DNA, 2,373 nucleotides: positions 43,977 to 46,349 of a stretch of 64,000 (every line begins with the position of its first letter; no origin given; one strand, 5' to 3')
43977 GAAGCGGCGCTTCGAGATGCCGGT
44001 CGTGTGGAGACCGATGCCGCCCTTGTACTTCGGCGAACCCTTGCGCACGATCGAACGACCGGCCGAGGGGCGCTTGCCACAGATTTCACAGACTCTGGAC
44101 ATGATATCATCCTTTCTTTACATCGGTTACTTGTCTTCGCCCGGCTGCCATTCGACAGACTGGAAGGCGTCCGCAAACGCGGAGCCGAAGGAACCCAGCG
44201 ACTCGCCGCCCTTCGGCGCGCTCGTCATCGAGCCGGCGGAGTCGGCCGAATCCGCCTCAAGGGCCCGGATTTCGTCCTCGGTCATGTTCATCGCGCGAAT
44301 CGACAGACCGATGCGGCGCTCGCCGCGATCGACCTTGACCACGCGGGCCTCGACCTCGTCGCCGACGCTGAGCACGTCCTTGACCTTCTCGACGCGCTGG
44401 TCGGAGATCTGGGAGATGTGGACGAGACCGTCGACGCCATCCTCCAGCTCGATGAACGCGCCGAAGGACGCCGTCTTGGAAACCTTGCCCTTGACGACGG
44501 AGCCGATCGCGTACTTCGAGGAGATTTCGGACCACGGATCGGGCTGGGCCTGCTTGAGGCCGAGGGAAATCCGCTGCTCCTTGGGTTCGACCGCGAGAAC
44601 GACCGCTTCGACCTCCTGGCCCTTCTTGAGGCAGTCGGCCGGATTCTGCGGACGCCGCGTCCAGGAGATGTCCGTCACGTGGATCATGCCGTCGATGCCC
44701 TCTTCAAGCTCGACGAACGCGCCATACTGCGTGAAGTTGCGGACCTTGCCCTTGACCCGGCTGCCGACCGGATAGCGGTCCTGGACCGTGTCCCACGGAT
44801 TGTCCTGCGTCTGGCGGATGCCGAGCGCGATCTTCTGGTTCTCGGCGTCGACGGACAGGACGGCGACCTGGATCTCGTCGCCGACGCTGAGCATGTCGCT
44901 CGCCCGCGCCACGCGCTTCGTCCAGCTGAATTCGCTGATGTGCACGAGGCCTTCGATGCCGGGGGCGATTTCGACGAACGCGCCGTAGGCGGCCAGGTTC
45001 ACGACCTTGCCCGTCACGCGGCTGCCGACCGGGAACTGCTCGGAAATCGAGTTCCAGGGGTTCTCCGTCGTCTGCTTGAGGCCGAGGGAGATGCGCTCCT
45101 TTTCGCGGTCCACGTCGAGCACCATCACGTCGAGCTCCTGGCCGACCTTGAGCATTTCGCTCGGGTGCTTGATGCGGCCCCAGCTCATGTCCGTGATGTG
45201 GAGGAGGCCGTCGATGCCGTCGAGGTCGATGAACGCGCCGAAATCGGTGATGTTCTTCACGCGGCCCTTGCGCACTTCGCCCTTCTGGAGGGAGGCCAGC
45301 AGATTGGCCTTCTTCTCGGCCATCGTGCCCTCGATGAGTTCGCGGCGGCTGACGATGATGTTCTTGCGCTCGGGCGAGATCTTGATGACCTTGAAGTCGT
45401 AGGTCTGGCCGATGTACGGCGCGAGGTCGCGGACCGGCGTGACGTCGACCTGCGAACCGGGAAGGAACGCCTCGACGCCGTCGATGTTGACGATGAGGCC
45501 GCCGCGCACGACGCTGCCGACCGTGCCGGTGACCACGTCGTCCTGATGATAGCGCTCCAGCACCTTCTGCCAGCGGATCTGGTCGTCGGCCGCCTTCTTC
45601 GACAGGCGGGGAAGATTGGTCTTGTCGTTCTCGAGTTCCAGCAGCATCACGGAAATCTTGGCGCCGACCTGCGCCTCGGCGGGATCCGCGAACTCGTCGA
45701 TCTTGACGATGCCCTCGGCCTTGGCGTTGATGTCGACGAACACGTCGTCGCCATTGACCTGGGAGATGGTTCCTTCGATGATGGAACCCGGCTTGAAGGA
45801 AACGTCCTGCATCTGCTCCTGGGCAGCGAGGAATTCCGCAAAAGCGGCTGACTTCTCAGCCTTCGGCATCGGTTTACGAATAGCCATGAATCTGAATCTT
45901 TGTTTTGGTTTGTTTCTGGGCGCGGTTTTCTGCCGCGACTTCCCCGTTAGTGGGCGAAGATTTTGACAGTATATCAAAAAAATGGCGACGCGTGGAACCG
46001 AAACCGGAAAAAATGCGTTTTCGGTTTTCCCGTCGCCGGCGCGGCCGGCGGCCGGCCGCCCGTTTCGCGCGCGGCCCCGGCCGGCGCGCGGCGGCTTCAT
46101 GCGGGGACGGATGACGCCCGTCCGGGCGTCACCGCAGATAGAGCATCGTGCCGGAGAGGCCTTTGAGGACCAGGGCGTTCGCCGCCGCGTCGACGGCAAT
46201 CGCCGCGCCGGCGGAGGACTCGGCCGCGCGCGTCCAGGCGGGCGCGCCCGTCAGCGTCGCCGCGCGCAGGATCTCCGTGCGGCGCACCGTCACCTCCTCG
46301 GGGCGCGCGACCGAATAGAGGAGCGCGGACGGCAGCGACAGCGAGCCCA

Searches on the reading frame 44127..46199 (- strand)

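Call 33: search_protein_families(library=pfam, proteins=[window:44127-46199:-], max_evalue=0.0001)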
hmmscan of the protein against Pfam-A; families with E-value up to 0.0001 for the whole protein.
window:44127-46199:- (690 aa): 6 families
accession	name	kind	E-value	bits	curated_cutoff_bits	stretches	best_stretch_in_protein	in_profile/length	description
PF00575.29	S1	-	1.8e-100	329.8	22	5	304-375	2-74/74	S1 RNA binding domain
PF23459.1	S1_RRP5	-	3.4e-30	104.9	27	2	566-633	4-71/72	RRP5 S1 domain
PF21710.3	Spt6_S1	-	9.1e-19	68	27.5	0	562-636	13-88/91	Spt6, S1/OB domain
PF13509.12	S1_2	-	3.1e-08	34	21.8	0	565-601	1-36/61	S1 domain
PF18614.7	RNase_II_C_S1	-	1.9e-06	28.1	26.6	0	429-459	27-56/59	RNase II-type exonuclease C-terminal S1 domain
PF17092.11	PCB_OB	-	4.6e-05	24.6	27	0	469-528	21-91/111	Penicillin-binding protein OB-like domain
